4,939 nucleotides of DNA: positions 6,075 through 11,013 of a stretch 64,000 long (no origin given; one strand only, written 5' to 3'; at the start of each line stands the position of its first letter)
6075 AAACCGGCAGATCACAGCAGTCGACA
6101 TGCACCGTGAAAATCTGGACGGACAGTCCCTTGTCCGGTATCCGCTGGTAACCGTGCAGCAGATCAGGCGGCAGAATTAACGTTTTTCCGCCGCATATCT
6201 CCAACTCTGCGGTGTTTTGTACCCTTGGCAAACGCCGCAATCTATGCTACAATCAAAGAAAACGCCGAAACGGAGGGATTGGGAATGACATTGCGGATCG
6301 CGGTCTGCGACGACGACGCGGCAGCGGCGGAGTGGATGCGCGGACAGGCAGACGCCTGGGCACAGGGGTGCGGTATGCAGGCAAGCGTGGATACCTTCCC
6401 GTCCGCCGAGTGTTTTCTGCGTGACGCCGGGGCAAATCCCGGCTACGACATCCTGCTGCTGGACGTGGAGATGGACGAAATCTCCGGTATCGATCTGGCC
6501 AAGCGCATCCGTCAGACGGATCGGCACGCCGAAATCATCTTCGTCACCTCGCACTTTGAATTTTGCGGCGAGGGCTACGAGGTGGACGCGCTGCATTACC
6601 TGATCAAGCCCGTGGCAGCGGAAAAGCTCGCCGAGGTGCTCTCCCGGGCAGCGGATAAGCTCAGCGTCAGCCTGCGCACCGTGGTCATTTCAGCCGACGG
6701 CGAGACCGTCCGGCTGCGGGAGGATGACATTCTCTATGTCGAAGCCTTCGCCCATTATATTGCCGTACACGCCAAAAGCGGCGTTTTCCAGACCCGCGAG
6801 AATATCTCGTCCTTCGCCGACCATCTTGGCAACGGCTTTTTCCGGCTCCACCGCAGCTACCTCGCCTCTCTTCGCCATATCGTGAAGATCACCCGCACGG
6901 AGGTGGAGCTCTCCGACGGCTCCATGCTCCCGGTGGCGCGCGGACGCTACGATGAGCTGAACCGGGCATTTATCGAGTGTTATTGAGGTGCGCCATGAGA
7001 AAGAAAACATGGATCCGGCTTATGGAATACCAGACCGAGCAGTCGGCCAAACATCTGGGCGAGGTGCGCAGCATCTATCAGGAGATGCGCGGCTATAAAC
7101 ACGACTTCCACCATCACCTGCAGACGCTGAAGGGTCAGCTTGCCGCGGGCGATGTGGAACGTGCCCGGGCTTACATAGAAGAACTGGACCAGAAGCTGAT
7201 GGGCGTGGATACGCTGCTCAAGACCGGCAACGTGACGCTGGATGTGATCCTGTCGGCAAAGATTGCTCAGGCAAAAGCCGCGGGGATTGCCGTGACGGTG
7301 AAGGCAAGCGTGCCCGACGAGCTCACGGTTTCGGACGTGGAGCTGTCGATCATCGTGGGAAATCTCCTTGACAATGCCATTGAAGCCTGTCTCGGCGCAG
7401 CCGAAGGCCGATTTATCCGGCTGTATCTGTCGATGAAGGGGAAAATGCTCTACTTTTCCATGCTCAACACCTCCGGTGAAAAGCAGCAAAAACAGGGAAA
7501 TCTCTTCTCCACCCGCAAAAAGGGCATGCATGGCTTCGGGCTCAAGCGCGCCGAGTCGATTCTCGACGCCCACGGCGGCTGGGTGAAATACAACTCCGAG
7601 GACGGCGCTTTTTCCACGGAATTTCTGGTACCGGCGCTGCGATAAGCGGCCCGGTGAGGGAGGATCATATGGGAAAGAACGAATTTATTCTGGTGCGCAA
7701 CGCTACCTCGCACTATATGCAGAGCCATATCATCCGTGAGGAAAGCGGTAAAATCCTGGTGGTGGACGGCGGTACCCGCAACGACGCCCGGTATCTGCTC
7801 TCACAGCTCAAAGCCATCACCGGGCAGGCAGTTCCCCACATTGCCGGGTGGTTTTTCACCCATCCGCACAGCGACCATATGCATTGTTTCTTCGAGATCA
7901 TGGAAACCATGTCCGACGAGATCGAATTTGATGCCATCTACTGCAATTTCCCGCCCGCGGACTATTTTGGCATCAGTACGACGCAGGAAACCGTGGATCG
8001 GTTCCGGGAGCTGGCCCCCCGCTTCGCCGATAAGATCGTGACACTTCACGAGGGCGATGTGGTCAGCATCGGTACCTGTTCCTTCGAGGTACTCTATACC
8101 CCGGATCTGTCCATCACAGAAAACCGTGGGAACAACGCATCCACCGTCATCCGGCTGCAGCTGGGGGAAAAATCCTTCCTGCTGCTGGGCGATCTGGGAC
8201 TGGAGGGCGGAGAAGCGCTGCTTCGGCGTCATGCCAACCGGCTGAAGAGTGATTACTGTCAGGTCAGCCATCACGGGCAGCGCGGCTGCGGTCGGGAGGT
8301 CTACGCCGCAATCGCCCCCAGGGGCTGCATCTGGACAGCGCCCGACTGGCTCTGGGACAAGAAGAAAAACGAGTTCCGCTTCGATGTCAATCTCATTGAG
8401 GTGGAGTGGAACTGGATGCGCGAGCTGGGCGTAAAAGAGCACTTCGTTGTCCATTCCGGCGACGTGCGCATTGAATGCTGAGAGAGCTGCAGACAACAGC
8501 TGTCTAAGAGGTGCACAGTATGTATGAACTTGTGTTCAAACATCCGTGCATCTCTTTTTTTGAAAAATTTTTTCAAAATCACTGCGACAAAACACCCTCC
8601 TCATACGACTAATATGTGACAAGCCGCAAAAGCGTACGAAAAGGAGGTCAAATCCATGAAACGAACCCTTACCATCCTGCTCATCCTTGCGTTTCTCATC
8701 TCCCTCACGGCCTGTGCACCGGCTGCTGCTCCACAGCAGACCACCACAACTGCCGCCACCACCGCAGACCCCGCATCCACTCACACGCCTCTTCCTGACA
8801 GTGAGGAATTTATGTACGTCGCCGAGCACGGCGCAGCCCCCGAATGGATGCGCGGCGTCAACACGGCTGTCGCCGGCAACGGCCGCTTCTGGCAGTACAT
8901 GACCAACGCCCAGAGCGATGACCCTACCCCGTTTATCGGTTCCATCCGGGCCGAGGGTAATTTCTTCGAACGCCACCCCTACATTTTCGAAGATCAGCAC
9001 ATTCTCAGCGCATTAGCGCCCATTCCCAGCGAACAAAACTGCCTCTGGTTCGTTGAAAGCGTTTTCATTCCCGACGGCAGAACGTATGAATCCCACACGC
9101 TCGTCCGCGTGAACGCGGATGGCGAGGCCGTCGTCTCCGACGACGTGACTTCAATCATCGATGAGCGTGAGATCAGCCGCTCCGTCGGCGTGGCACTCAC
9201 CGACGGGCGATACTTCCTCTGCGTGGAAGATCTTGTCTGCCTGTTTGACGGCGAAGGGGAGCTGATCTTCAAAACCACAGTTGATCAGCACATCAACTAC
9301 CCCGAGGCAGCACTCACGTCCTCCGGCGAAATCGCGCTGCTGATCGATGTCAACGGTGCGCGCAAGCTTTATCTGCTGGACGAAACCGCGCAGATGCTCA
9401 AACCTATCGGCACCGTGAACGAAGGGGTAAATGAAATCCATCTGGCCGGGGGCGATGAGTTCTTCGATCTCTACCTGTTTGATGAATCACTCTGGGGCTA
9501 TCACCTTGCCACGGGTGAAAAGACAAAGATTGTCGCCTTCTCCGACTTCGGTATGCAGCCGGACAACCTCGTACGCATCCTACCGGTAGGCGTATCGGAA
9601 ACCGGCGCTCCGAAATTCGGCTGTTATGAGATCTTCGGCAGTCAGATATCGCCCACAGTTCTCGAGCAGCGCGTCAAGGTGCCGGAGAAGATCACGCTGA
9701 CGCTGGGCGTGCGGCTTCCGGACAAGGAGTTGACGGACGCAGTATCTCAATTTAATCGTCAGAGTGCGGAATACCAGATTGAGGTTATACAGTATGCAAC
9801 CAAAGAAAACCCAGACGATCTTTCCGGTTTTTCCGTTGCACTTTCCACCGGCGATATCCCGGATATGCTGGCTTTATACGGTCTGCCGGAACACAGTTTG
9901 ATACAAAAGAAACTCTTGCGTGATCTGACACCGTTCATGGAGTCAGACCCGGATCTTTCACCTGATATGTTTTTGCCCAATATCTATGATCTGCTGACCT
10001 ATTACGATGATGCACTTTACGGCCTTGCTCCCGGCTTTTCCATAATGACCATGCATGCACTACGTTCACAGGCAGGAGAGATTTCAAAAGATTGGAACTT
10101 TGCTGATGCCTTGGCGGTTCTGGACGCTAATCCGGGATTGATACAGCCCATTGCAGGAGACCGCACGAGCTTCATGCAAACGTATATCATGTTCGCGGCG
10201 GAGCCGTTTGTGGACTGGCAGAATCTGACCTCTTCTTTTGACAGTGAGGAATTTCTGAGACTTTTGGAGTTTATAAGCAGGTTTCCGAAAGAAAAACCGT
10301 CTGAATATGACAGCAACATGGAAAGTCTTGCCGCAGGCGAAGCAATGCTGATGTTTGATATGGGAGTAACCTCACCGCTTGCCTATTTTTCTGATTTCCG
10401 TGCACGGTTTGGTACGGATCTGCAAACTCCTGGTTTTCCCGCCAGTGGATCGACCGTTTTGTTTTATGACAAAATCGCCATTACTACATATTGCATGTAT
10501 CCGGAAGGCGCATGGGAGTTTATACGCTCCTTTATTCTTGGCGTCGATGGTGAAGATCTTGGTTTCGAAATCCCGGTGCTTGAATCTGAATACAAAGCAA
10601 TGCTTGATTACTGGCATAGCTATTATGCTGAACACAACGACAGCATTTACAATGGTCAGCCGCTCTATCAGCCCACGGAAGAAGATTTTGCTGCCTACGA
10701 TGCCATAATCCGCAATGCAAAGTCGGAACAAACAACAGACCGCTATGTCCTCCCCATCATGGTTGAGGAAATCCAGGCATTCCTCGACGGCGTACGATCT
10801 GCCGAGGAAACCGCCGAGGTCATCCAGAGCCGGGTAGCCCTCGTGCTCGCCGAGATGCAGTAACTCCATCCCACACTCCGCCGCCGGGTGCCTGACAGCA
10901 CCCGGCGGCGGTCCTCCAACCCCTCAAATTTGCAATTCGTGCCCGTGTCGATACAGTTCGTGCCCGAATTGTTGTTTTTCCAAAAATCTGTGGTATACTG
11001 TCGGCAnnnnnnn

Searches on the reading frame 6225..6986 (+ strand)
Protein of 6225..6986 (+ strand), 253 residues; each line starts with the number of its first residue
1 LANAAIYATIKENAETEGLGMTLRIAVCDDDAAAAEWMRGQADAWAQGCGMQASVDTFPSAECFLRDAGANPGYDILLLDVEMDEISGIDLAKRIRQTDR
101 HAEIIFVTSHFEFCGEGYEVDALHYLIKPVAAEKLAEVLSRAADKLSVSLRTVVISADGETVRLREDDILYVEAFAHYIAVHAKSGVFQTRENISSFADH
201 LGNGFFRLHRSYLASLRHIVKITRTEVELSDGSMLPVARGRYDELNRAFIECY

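Call 69: search_protein_families(library=pfam, proteins=[window:6225-6986:+], max_evalue=0.00001)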
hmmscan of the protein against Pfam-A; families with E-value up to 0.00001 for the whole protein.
window:6225-6986:+ (253 aa): 2 families
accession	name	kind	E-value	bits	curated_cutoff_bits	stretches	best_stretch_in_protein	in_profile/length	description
PF04397.21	LytTR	-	6.6e-17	62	22.6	1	161-248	3-96/98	LytTr DNA-binding domain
PF00072.30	Response_reg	-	4.5e-15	56.2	30.2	1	25-139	1-110/111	Response regulator receiver domain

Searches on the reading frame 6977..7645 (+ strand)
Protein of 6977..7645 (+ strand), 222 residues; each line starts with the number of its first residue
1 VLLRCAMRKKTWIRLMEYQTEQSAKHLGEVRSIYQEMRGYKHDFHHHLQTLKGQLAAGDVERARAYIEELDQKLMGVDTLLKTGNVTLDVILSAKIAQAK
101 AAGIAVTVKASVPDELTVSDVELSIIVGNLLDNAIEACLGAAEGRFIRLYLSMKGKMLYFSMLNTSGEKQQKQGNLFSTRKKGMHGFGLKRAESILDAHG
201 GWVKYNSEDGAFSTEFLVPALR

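Call 69: search_protein_families(library=pfam, proteins=[window:6977-7645:+], max_evalue=0.00001)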
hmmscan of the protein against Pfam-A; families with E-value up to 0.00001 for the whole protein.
window:6977-7645:+ (222 aa): 3 families
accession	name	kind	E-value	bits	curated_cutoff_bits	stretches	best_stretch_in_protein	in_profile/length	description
PF14501.12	HATPase_c_5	-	9.1e-18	64.5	22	1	120-218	3-101/102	GHKL domain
PF14689.11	SPOB_a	-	3.3e-09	36.7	28.1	1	28-76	7-55/62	Sensor_kinase_SpoOB-type, alpha-helical domain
PF02518.31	HATPase_c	-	2e-07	31.9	26.4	1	122-211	5-99/111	Histidine kinase-, DNA gyrase B-, and HSP90-like ATPase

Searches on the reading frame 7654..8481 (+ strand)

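Call 69: search_protein_families(library=pfam, proteins=[window:7654-8481:+], max_evalue=0.00001)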
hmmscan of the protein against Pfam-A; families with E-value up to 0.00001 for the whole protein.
window:7654-8481:+ (275 aa): 1 family
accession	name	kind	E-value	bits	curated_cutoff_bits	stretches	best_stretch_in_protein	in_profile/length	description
PF00753.33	Lactamase_B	-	9.3e-08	32.7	22.7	1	26-198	10-162/196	Metallo-beta-lactamase superfamily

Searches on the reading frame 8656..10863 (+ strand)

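Call 69: search_protein_families(library=pfam, proteins=[window:8656-10863:+], max_evalue=0.00001)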
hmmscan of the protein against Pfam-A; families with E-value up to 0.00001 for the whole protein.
window:8656-10863:+ (735 aa): 1 family
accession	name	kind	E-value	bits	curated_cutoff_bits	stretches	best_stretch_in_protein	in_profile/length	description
PF13416.11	SBP_bac_8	-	6.5e-08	33.1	27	1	362-626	2-242/279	Bacterial extracellular solute-binding protein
